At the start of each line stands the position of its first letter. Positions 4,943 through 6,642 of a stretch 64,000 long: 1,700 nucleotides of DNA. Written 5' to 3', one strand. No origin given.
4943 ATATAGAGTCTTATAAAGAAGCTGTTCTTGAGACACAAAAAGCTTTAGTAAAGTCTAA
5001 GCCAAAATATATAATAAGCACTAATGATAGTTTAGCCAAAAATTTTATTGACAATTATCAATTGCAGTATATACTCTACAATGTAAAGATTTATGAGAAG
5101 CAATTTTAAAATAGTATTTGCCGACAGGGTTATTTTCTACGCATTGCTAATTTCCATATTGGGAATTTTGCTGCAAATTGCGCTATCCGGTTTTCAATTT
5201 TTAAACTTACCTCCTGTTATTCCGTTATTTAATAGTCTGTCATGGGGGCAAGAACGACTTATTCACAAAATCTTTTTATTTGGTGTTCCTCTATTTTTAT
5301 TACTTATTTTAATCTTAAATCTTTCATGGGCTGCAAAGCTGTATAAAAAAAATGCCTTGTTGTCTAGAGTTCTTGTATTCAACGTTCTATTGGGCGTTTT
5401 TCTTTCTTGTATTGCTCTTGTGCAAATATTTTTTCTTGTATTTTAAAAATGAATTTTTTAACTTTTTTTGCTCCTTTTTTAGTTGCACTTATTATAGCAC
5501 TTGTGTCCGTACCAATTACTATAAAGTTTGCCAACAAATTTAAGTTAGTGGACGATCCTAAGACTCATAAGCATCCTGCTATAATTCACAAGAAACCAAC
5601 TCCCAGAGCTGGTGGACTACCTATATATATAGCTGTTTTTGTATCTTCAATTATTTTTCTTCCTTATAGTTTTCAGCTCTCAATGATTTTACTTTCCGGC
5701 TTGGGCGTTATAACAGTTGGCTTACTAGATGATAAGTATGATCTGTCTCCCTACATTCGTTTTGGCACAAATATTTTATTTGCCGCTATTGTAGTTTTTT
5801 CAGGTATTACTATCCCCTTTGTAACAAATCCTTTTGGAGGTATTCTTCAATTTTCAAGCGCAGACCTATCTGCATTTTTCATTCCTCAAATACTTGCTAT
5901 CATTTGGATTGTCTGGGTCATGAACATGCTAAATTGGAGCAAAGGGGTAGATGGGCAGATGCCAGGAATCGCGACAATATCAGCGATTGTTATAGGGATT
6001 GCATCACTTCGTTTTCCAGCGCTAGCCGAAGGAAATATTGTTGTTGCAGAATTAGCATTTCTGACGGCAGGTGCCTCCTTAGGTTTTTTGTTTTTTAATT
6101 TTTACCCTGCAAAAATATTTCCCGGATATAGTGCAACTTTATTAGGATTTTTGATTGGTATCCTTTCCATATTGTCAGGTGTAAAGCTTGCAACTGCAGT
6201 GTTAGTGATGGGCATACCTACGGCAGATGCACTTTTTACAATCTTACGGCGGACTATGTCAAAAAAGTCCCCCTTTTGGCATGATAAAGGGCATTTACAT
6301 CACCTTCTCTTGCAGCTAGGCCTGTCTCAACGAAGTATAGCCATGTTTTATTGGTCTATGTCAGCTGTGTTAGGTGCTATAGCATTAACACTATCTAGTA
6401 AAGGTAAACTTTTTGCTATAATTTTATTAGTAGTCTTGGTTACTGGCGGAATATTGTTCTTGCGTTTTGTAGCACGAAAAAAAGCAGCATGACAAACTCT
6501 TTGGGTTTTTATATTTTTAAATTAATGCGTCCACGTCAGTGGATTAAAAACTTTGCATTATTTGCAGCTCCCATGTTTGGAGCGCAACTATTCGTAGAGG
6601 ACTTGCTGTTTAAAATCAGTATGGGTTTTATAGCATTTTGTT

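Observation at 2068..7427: Polyprenyl-phosphate-linked glycan synthesis cluster resembling an actinobacterial arabinan/DPA-type pathway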

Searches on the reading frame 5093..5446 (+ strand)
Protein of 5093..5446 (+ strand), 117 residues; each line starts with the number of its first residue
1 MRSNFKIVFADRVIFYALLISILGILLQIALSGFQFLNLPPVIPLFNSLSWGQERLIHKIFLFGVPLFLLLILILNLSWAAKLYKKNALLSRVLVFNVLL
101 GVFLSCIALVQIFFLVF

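Call 3: search_protein_families(library=pfam, proteins=[window:5093-5446:+], max_evalue=0.01)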
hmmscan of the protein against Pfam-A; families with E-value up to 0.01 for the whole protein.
window:5093-5446:+ (117 aa): 0 families

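Call 4: search_protein_families(library=ncbifam, proteins=[window:5093-5446:+], max_evalue=0.01)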
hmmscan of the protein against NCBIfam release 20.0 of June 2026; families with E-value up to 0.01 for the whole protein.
window:5093-5446:+ (117 aa): 0 families

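Call 52: search_protein_families(library=pfam, alignment_id=A5, max_evalue=10)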
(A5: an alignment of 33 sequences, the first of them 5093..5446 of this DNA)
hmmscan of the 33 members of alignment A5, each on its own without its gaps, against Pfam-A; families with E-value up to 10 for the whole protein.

A. member 1, window:5093-5446:+ (117 aa): 2 families
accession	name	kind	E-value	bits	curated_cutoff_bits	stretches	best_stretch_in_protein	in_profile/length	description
PF25707.1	UL78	-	0.012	15.2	50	1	57-111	169-223/361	Herpesvirus UL78 G protein-coupled receptor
PF06638.16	Strabismus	-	3.5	6.6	25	1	68-114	136-182/503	Strabismus protein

B. families by the number of members that match (of 33 scanned): 30 families (the first 25 are shown)
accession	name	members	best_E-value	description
PF07853.16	DUF1648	3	0.025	Domain of unknown function (DUF1648)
PF10856.13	DUF2678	2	0.17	Protein of unknown function (DUF2678)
PF20990.2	DUF2207_C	2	0.2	Predicted membrane protein (DUF2207) C-terminal domain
PF22990.1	ABHD16_N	2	0.32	Phosphatidylserine Lipase ABHD16 N-terminal domain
PF02656.20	DUF202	2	0.58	Domain of unknown function (DUF202)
PF07690.21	MFS_1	1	0.0056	Major Facilitator Superfamily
PF25707.1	UL78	1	0.012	Herpesvirus UL78 G protein-coupled receptor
PF02439.20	Adeno_E3_CR2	1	0.013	Adenovirus E3 region protein CR2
PF20122.4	DUF6512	1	0.054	Family of unknown function (DUF6512)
PF07884.19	VKOR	1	0.057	Vitamin K epoxide reductase family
PF11298.13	DUF3099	1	0.12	Protein of unknown function (DUF3099)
PF00452.24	Bcl-2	1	0.16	Apoptosis regulator proteins, Bcl-2 family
PF11346.13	DUF3149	1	0.18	Protein of unknown function (DUF3149)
PF04689.18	S1FA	1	0.22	DNA binding protein S1FA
PF16715.11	CDPS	1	0.42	Cyclodipeptide synthase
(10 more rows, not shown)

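Call 57: find_homologous_proteins(query=window:5093-5446:+, max_evalue=0.001)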
Query window:5093-5446:+ (117 aa): 8 proteins with E <= 0.001 among 33 candidates.
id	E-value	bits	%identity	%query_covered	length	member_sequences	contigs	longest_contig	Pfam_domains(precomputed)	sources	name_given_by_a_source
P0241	3.2e-62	226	100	100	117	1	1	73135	-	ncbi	-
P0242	3.9e-56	206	89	100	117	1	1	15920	-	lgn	-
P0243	9.0e-45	170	72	100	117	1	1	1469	-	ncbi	-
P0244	2.0e-41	159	68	100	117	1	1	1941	-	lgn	-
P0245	2.6e-41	159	68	100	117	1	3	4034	-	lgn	-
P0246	6.9e-39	151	68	100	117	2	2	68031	-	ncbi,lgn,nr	ncbi:MAG: hypothetical protein KA035_03425 [Candidatus Levybacteria bacterium]|nr:hypothetical prote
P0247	7.5e-31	125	60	99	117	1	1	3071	-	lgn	-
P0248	6.1e-30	122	64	87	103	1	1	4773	-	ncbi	-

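Call 60: find_encoding_contigs(protein=P0241, flank=2000, max_places=2)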
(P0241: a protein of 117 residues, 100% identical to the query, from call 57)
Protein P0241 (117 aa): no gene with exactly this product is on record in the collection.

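Call 65: search_protein_representatives(alignment_id=A6)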
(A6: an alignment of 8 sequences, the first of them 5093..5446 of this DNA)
Query: 8 sequences, 117 profile positions. Proteins with E-value up to 0.001 (for the whole library): 843; up to 1e-10: 136; up to 1e-30: 2. The best 150 are listed.
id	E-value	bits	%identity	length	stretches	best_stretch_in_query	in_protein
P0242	7.3e-54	197.4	-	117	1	1-117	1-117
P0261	1.0e-30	122.8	-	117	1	1-117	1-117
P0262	1.6e-23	99.6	-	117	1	5-117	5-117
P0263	9.5e-23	97.1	-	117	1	1-117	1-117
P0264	7.2e-22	94.3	-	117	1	1-117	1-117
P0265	2.1e-21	92.8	-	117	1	1-117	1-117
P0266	5.1e-21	91.5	-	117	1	1-117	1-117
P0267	1.2e-20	90.4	-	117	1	1-117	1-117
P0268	7.9e-20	87.7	-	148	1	1-117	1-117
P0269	3.2e-19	85.7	-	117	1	1-117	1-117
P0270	4.0e-19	85.4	-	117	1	1-117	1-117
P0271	1.9e-18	83.3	-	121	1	1-117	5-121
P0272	3.7e-18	82.3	-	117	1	1-117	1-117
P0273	9.4e-18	81.0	-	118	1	1-117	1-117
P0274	1.3e-17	80.5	-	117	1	10-117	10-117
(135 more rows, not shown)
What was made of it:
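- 5093..5446 (+): 117-aa membrane protein with three transmembrane segments (N-terminus inside, C-terminus outside) and no known family. The outside loop carries the conserved motif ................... It is a candidate flippase or an accessory subunit. 843 clusters at 50% identity, all stand-alone proteins of 105-171 aa among the best 150 (call 65).
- Tried and rejected: Fusion ('Rosetta stone') clues for the small protein: an exhaustive profile search found 843 relatives, and all of the best 150 are stand-alone proteins of 105-171 aa (call 65).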

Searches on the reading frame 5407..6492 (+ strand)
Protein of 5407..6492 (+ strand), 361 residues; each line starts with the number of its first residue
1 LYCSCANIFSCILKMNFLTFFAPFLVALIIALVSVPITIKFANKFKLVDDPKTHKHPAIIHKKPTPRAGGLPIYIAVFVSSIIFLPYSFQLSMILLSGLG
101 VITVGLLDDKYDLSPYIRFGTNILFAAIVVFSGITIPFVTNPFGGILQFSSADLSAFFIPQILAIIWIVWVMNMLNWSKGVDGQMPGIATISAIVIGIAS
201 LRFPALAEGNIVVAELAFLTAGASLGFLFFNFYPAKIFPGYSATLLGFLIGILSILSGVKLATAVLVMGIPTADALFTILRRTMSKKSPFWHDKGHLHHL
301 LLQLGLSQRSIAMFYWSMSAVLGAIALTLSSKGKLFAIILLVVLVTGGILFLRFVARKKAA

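Call 3: search_protein_families(library=pfam, proteins=[window:5407-6492:+], max_evalue=0.01)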
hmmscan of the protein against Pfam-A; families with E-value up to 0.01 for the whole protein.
window:5407-6492:+ (361 aa): 1 family
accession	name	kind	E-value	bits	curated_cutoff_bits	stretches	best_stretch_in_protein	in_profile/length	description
PF00953.26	Glycos_transf_4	-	4.7e-26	92.1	27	1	93-257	3-159/160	Glycosyl transferase family 4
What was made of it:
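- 5449..6492 (+): Polyprenyl-phosphate N-acetylhexosamine-1-phosphate transferase (PNPT, Pfam Glycos_transf_4), WecA/TagO-like and diverged. The mechanical ORF starts at TTG 5407; ATG 5449 fits the homolog length. Pfam at 92 bits (call 3).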

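Call 4: search_protein_families(library=ncbifam, proteins=[window:5407-6492:+], max_evalue=0.01)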
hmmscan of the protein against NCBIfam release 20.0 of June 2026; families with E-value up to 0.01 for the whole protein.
window:5407-6492:+ (361 aa): 3 families
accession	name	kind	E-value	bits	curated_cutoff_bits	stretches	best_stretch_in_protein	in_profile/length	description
TIGR02380.1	ECA_wecA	exception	1.6e-26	93.3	326.05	1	24-353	4-331/346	UDP-N-acetylglucosamine--undecaprenyl-phosphate N-acetylglucosaminephosphotransferase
NF053644.1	MraY_archaea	equivalog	3.7e-19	69.2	450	2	143-327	167-340/340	pseudomurein biosynthesis MraY family phospho-N-acetylmuramoyl-pentapeptide-transferase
TIGR00445.1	mraY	equivalog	1e-14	54.8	192.05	1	39-328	9-316/321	phospho-N-acetylmuramoyl-pentapeptide-transferase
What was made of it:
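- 5449..6492 (+): TIGR02380 WecA scores 93 bits (cutoff 326) and MraY 55 bits (cutoff 192) (call 4).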

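Call 14: search_solved_structures(query=window:5407-6492:+, max_evalue=0.01)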
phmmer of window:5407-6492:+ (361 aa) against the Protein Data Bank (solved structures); distinct sequences matched with E-value up to 0.01: 4.
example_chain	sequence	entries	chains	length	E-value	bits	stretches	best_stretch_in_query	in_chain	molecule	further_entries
9zno_A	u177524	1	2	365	1.2e-12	51.1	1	12-328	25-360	Phospho-N-acetylmuramoyl-pentapeptide-transferase (MraY)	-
5jnq_A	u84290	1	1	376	2.5e-11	46.8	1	23-326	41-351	Phospho-N-acetylmuramoyl-pentapeptide-transferase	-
8g01_A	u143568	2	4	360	4.7e-07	32.7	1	15-327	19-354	Phospho-N-acetylmuramoyl-pentapeptide-transferase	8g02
8tlu_A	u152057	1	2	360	1.8e-06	30.8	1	21-327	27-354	Phospho-N-acetylmuramoyl-pentapeptide-transferase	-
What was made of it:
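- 5449..6492 (+): PDB MraY matches at E 1e-12 (call 14).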
